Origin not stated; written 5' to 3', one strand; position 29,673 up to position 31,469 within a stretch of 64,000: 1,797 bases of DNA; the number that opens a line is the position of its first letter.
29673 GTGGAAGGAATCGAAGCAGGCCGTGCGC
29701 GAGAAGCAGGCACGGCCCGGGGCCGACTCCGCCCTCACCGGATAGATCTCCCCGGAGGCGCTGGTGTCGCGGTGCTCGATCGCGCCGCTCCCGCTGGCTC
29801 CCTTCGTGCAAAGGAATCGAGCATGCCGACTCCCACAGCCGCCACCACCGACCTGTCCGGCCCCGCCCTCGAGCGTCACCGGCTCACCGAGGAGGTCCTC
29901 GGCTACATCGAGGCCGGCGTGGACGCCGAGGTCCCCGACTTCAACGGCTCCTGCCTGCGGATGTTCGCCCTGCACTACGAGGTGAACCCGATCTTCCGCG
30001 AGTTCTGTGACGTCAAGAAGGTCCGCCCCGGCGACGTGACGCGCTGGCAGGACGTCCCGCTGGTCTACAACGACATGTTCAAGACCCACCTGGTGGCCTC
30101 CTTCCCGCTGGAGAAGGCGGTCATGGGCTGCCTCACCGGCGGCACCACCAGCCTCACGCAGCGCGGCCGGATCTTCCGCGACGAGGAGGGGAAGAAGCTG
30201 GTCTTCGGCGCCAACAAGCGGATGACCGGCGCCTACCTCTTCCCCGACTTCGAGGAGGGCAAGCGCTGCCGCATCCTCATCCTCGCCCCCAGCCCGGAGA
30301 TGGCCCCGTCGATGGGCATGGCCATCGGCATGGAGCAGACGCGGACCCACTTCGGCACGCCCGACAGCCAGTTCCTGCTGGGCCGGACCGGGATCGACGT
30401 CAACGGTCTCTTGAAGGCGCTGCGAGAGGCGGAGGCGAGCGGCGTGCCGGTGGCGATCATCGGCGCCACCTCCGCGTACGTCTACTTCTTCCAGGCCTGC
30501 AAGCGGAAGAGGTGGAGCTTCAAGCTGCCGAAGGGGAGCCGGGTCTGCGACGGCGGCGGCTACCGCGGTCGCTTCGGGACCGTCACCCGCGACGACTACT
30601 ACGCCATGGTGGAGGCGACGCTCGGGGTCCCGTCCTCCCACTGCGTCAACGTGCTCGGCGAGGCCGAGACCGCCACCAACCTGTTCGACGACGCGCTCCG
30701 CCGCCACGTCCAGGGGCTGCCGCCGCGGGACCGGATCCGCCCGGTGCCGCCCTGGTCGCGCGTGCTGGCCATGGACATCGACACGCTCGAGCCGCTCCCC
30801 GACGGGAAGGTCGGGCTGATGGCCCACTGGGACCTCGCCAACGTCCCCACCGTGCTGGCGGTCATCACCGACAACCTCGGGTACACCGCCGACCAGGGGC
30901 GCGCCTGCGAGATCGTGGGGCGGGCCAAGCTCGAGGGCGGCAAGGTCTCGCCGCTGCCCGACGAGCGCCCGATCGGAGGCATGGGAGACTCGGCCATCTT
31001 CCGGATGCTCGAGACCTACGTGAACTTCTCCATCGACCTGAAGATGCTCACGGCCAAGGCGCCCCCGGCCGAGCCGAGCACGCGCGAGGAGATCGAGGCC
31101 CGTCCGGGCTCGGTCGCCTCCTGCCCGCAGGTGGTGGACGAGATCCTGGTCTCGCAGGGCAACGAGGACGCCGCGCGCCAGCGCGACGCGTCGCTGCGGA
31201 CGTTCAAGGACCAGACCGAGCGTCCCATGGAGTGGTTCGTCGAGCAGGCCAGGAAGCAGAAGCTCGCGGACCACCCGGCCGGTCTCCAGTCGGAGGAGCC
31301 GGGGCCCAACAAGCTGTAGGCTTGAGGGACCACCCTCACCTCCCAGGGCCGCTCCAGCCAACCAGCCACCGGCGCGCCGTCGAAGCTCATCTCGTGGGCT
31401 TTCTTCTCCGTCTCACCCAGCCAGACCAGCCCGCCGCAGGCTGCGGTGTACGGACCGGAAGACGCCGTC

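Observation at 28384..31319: B12-radical SAM enzyme paired with a LuxE-like acyl-protein synthetase, flanked on both sides by toxin-antitoxin/Abi cassettes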

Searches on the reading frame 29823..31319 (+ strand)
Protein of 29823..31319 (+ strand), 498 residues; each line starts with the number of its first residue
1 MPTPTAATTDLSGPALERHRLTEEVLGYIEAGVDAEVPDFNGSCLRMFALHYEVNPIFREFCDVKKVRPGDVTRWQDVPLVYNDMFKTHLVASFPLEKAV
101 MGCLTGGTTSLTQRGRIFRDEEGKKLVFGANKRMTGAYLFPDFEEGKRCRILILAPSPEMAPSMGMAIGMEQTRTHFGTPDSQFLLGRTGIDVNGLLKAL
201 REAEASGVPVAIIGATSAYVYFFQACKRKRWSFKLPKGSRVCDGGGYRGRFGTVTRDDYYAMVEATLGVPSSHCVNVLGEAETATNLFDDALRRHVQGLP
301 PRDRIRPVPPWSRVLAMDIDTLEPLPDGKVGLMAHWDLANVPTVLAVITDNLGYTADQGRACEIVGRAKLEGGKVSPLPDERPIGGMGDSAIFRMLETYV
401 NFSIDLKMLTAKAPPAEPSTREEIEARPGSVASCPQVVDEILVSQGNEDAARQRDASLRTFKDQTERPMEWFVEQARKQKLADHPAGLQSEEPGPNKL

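Call 7: search_protein_families(library=pfam, proteins=[window:29823-31319:+], max_evalue=0.1)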
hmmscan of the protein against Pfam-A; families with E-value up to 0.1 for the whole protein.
window:29823-31319:+ (498 aa): 1 family
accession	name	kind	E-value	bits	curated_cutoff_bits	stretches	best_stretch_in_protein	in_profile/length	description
PF04443.18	LuxE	-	4.4e-20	72.4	24.9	1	38-369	36-375/391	Acyl-protein synthetase, LuxE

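Call 8: search_protein_families(library=ncbifam, proteins=[window:29823-31319:+], max_evalue=0.1)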
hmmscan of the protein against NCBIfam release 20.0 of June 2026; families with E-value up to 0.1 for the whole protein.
window:29823-31319:+ (498 aa): 1 family
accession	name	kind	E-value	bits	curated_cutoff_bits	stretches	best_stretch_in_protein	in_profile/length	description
NF052244.1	LCFA_lig_LuxE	equivalog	1.7e-15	56.9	550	1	47-357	40-332/367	long-chain-fatty-acid--protein ligase LuxE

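Call 12: find_homologous_proteins(query=window:29823-31319:+, max_evalue=0.00001)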
Query window:29823-31319:+ (498 aa): 571 proteins with E <= 0.00001 among 8000 candidates; the best 120 are listed.
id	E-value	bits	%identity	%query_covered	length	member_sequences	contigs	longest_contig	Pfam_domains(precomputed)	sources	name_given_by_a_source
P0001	0.0e+0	1070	92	100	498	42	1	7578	PF04443.18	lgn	-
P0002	0.0e+0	1029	89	100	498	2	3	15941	PF04443.18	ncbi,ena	-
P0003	0.0e+0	1011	88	98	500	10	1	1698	PF04443.18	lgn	-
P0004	5.1e-297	1003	87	100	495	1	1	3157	PF04443.18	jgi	jgi:hypothetical protein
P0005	1.2e-296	1002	86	100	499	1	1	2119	PF04443.18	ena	-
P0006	1.5e-296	1002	87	100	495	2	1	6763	PF04443.18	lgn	-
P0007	1.1e-295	999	86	100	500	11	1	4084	PF04443.18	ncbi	-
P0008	6.2e-294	993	86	100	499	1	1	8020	PF04443.18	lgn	-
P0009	2.2e-292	988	87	97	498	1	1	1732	PF04443.18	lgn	-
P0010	1.9e-279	945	82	99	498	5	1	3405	PF04443.18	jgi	-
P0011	2.8e-277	938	81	100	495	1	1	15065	PF04443.18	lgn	-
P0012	2.1e-275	932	82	96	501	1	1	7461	PF04443.18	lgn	-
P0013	3.2e-275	931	82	97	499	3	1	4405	PF04443.18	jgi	jgi:hypothetical protein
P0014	6.7e-275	930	83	96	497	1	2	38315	PF04443.18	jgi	jgi:hypothetical protein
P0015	1.2e-274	930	81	99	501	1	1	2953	PF04443.18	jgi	jgi:hypothetical protein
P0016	1.3e-274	930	81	98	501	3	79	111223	PF04443.18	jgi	jgi:hypothetical protein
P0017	1.9e-274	929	81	98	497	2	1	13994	PF04443.18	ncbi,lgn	-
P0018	2.3e-274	929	82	99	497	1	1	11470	PF04443.18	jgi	-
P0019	4.5e-274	928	83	96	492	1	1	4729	PF04443.18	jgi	-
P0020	1.2e-273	926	82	96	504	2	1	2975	PF04443.18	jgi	jgi:hypothetical protein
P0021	5.0e-273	924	84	96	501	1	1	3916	PF04443.18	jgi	-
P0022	1.5e-270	916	81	97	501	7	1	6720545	PF04443.18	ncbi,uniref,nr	ncbi:LuxE/PaaK family acyltransferase [Anaeromyxobacter oryzae]|uniref:Acyl-protein synthetase LuxE 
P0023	2.2e-269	912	79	99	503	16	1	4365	PF04443.18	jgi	jgi:hypothetical protein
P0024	2.8e-268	909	82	95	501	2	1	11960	PF04443.18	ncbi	-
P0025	1.4e-267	906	81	96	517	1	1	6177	PF04443.18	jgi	-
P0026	1.5e-267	906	82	95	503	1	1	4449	PF04443.18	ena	-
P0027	3.2e-267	905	81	97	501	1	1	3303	PF04443.18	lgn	-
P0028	3.7e-267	905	78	99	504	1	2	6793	PF04443.18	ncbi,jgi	-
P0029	4.4e-267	905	79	97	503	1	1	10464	PF04443.18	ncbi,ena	-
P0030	1.7e-266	903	79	95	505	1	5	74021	PF04443.18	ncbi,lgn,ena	ncbi:MAG: acyl-protein synthetase [Nitrospirota bacterium]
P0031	2.3e-266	902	79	95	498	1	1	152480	PF04443.18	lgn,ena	-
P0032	2.9e-266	902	80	96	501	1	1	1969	PF04443.18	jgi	jgi:acyl-protein synthetase LuxE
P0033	6.4e-266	901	79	96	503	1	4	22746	PF04443.18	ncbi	-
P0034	7.5e-266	901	80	98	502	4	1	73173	PF04443.18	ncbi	-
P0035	7.9e-266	901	80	96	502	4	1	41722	PF04443.18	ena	-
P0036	1.2e-265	900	77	99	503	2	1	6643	PF04443.18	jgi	-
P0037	1.4e-265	900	80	95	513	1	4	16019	PF04443.18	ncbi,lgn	-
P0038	1.9e-265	899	81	96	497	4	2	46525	PF04443.18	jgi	jgi:hypothetical protein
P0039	3.6e-265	898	79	97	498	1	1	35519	PF04443.18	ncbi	-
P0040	4.3e-265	898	79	99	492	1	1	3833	PF04443.18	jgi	jgi:hypothetical protein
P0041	1.0e-264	897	79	97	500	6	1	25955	PF04443.18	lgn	-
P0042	1.3e-264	896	80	95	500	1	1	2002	PF04443.18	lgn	-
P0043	1.9e-264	896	81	96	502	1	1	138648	PF04443.18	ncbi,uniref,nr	ncbi:LuxE/PaaK family acyltransferase [Anaeromyxobacter oryzisoli]|uniref:LuxE/PaaK family acyltrans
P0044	2.3e-264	896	80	97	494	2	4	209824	PF04443.18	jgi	jgi:hypothetical protein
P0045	2.3e-264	896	79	96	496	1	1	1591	PF04443.18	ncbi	-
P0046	2.7e-264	895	77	99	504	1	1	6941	PF04443.18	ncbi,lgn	-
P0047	2.8e-264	895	79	97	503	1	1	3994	PF04443.18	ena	-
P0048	7.1e-264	894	77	99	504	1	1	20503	PF04443.18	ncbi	-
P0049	7.5e-264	894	79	99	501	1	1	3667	PF04443.18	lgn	-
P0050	9.1e-264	894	80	96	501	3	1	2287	PF04443.18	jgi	jgi:hypothetical protein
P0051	1.2e-263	893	78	96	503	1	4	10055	PF04443.18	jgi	jgi:hypothetical protein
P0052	1.2e-263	893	78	96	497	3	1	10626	PF04443.18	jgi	-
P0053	1.4e-263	893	79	96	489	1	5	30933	PF04443.18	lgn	-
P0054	1.4e-263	893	79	96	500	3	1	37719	PF04443.18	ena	-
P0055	2.2e-263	892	79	100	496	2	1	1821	PF04443.18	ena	-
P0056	2.4e-263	892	77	99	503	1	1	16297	PF04443.18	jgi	-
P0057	2.5e-263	892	79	97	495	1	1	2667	PF04443.18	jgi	-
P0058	2.9e-263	892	79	96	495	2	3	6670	PF04443.18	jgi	jgi:hypothetical protein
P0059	3.5e-263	892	80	98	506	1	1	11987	PF04443.18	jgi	jgi:hypothetical protein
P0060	5.0e-263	891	79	99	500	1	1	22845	PF04443.18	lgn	-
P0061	1.0e-262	890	78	97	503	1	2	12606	PF04443.18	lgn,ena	-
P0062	2.0e-262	889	77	100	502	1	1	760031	PF04443.18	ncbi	-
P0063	2.1e-262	889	78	97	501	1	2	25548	PF04443.18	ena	-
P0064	2.2e-262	889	78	95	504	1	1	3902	PF04443.18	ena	-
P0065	2.7e-262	889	78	97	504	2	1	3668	PF04443.18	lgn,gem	-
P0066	2.7e-262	889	78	96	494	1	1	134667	PF04443.18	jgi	jgi:hypothetical protein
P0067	3.0e-262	889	79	95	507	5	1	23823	PF04443.18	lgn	-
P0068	3.8e-262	888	79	99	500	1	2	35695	PF04443.18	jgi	jgi:hypothetical protein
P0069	3.8e-262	888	79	97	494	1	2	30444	PF04443.18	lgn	-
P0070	4.0e-262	888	79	96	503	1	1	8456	PF04443.18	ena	-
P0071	5.5e-262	888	76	100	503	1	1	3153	PF04443.18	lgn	-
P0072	6.0e-262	888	79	96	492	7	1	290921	PF04443.18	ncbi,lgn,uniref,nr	ncbi:LuxE/PaaK family acyltransferase [Geobacter argillaceus]|uniref:Acyl-protein synthetase LuxE n=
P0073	6.4e-262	888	79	96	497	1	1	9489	PF04443.18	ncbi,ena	-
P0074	8.3e-262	887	78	95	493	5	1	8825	PF04443.18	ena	-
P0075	9.6e-262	887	80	95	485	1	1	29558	PF04443.18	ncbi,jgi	jgi:hypothetical protein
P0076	1.0e-261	887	78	96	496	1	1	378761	PF04443.18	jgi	-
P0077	1.1e-261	887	79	95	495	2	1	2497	PF04443.18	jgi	-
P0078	1.2e-261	887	79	96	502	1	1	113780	PF04443.18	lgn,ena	-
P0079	1.3e-261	887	78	96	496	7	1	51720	PF04443.18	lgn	-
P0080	1.4e-261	886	78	96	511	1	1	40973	PF04443.18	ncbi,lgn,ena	-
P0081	1.5e-261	886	78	96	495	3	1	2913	PF04443.18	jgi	-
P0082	1.6e-261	886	76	100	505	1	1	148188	PF04443.18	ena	-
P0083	1.6e-261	886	78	95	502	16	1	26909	PF04443.18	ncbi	ncbi:MAG: LuxE/PaaK family acyltransferase [Nitrospirota bacterium]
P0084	2.0e-261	886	79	96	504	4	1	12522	PF04443.18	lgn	-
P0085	2.0e-261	886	80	96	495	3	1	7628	PF04443.18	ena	-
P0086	2.3e-261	886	79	97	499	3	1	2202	PF04443.18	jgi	-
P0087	3.5e-261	885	78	97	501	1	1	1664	PF04443.18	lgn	-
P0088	4.3e-261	885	78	97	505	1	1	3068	PF04443.18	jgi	jgi:hypothetical protein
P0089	5.1e-261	885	78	96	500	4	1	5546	PF04443.18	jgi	-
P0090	5.6e-261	885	80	95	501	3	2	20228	PF04443.18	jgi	jgi:hypothetical protein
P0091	6.2e-261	884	77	97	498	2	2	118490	PF04443.18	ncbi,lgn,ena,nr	ncbi:MAG: hypothetical protein M0Z67_11995 [Nitrospiraceae bacterium]|nr:hypothetical protein [Nitro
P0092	6.7e-261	884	78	97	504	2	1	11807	PF04443.18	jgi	jgi:hypothetical protein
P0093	9.1e-261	884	77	97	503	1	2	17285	PF04443.18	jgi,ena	-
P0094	9.1e-261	884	80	96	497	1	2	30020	PF04443.18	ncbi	-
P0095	1.2e-260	883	79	96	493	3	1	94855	PF04443.18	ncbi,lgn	-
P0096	1.5e-260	883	79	96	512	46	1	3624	PF04443.18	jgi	jgi:hypothetical protein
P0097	1.8e-260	883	78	97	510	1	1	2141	PF04443.18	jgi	-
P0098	2.6e-260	882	76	98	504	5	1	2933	PF04443.18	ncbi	-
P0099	2.8e-260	882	78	96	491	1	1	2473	PF04443.18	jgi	jgi:hypothetical protein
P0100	3.3e-260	882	79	96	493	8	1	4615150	PF04443.18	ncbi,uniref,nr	ncbi:acyl-protein synthetase [Citrifermentans bemidjiense Bem]|uniref:Acyl-protein synthetase n=1 Ta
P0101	3.8e-260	882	78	95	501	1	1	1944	PF04443.18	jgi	-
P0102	5.1e-260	881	78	95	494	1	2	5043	PF04443.18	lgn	-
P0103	5.4e-260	881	79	96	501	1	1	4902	PF04443.18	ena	-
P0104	8.6e-260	881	78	98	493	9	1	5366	PF04443.18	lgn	-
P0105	9.0e-260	881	77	97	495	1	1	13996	PF04443.18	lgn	-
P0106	1.1e-259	880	78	97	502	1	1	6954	PF04443.18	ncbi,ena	-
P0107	1.4e-259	880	78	95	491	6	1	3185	PF04443.18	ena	-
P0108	1.5e-259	880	78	97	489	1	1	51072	PF04443.18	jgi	-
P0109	1.8e-259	880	84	90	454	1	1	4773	PF04443.18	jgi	-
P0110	2.0e-259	879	79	96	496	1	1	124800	PF04443.18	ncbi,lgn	ncbi:MAG TPA: acyl-protein synthetase [Geobacteraceae bacterium]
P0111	2.9e-259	879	79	95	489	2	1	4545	PF04443.18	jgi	jgi:hypothetical protein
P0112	2.9e-259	879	77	96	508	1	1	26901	PF04443.18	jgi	jgi:hypothetical protein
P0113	3.2e-259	879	78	96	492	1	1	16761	PF04443.18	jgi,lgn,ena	-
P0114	3.4e-259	879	77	97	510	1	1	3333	PF04443.18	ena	-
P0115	4.0e-259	878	77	99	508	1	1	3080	PF04443.18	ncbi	-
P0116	6.8e-259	878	79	95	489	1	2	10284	PF04443.18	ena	-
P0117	7.9e-259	877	77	98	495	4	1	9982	PF04443.18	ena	-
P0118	8.1e-259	877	77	97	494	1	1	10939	PF04443.18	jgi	jgi:hypothetical protein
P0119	9.5e-259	877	77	97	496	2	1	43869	PF04443.18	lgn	-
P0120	1.1e-258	877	78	96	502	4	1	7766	PF04443.18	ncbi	-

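Call 13: find_encoding_contigs(protein=P0100, flank=10000, max_places=2)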
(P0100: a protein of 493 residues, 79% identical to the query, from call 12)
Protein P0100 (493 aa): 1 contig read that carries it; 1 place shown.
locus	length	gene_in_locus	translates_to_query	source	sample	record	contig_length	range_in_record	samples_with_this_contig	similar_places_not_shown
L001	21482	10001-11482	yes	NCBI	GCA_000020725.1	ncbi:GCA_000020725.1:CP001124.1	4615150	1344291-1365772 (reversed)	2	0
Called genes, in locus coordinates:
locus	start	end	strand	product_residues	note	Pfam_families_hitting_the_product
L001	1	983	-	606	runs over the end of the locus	PF02705:K_trans, PF22776:K_trans_C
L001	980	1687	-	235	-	PF00072:Response_reg, PF00486:Trans_reg_C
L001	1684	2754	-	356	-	PF13493:DUF4118, PF00512:HisKA, PF02518:HATPase_c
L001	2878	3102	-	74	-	-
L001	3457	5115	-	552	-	PF03063:Prismane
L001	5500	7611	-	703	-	PF00672:HAMP, PF00015:MCPsignal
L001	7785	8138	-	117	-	-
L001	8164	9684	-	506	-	PF02310:B12-binding, PF04055:Radical_SAM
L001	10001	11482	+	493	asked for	PF04443:LuxE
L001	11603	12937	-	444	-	PF02310:B12-binding, PF04055:Radical_SAM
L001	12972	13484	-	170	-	-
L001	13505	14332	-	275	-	PF01578:Cytochrom_C_asm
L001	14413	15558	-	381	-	PF05140:ResB (faint)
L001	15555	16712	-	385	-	-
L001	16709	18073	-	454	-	PF26550:Tricorn_2nd (faint), PF26549:Tricorn_N (faint), PF07676:PD40 (faint)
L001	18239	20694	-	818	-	PF14522:Cytochrome_C7 (faint), PF14537:Cytochrom_c3_2 (faint), PF09698:GSu_C4xC__C2xCH (weak), PF22113:Mtrc-MtrF_II-IV_dom (weak)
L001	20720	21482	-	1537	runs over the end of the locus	PF22113:Mtrc-MtrF_II-IV_dom (faint), PF14522:Cytochrome_C7 (faint)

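Call 14: find_encoding_contigs(protein=P0022, flank=10000, max_places=2)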
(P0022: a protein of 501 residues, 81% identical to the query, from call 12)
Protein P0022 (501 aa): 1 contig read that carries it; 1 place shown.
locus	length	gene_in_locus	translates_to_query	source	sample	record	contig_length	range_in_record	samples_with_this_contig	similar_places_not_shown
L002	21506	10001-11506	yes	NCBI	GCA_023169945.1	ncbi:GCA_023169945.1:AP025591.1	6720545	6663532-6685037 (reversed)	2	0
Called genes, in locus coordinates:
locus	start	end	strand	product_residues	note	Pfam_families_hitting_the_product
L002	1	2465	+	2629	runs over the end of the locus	PF03264:Cytochrom_NNT (weak), PF09699:Paired_CXXCH_1 (faint), PF14522:Cytochrome_C7 (faint), PF14537:Cytochrom_c3_2 (faint), PF09698:GSu_C4xC__C2xCH, PF22113:Mtrc-MtrF_II-IV_dom (weak)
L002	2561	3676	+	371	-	PF05140:ResB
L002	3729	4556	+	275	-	PF01578:Cytochrom_C_asm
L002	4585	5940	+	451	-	PF02310:B12-binding, PF04055:Radical_SAM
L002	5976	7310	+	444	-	PF26550:Tricorn_2nd (faint), PF07676:PD40 (faint), PF23381:Beta-prop_IFT122_1st (faint), PF26549:Tricorn_N (faint)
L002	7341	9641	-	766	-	PF09586:YfhO (faint)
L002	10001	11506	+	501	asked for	PF04443:LuxE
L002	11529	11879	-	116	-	-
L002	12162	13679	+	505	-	PF02310:B12-binding, PF04055:Radical_SAM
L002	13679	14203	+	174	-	PF09699:Paired_CXXCH_1 (weak)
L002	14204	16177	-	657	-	PF13424:TPR_12 (faint), PF08409:TMTC_DUF1736, PF14559:TPR_19 (faint), PF00515:TPR_1 (faint), PF07719:TPR_2 (faint), PF13174:TPR_6 (faint), PF23914:TPR_CcmH_CycH (weak), PF13432:TPR_16 (weak), +4 more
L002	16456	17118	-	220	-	PF14522:Cytochrome_C7 (faint), PF09699:Paired_CXXCH_1 (faint)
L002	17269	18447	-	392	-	PF01436:NHL (faint), PF01731:Arylesterase (faint), PF08450:SGL (weak), PF25021:TEN_NHL (faint), PF02393:US22 (faint), PF17170:DUF5128 (weak)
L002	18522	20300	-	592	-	PF14522:Cytochrome_C7 (faint), PF14537:Cytochrom_c3_2 (faint), PF09699:Paired_CXXCH_1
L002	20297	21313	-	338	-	PF25021:TEN_NHL (faint), PF01436:NHL (faint), PF08450:SGL (faint), PF24684:Vgb_lyase (weak), PF17170:DUF5128 (faint), PF06739:SBBP (faint)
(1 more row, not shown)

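Call 15: find_encoding_contigs(protein=P0030, flank=10000, max_places=2)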
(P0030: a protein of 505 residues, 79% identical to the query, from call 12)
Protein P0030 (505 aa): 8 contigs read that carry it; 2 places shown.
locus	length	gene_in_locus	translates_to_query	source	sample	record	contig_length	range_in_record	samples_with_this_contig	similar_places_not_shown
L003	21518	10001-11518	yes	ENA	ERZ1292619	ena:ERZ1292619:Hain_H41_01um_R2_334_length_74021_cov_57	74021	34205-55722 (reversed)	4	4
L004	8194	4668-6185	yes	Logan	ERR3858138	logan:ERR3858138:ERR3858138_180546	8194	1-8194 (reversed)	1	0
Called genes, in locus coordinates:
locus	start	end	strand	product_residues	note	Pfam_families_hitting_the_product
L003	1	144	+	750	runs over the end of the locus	PF00535:Glycos_transf_2 (faint), PF13632:Glyco_trans_2_3 (weak), PF01075:Glyco_transf_9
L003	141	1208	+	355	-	PF04055:Radical_SAM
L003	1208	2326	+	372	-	PF04055:Radical_SAM, PF13186:SPASM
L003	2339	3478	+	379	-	-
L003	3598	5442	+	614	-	PF02543:Carbam_trans_N, PF16861:Carbam_trans_C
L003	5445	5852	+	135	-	PF19588:SxtJ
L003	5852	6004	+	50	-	PF19451:DUF5989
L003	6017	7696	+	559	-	PF13431:TPR_17 (faint), PF13428:TPR_14 (faint), PF00515:TPR_1 (faint), PF07719:TPR_2 (faint), PF13371:TPR_9 (weak), PF13414:TPR_11 (weak), PF13432:TPR_16 (weak), PF14559:TPR_19 (weak)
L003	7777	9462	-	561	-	PF00515:TPR_1 (faint), PF07719:TPR_2 (faint), PF13181:TPR_8 (faint), PF13424:TPR_12 (faint), PF13432:TPR_16 (faint)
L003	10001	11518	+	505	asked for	PF04443:LuxE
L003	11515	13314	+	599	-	PF02310:B12-binding, PF04055:Radical_SAM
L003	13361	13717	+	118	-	-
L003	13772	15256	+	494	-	PF02310:B12-binding, PF04055:Radical_SAM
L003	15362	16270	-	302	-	PF03706:LPG_synthase_TM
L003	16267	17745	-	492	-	PF00224:PK, PF02887:PK_C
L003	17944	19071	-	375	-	PF04015:DUF362, PF13183:Fer4_8 (faint), PF14697:Fer4_21 (faint), PF00037:Fer4 (weak), PF12797:Fer4_2 (faint), PF12837:Fer4_6 (weak), PF12838:Fer4_7 (weak), PF13187:Fer4_9 (weak), +1 more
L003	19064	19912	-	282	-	PF00590:TP_methylase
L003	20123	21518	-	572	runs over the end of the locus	PF00795:CN_hydrolase, PF02540:NAD_synthase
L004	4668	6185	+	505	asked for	PF04443:LuxE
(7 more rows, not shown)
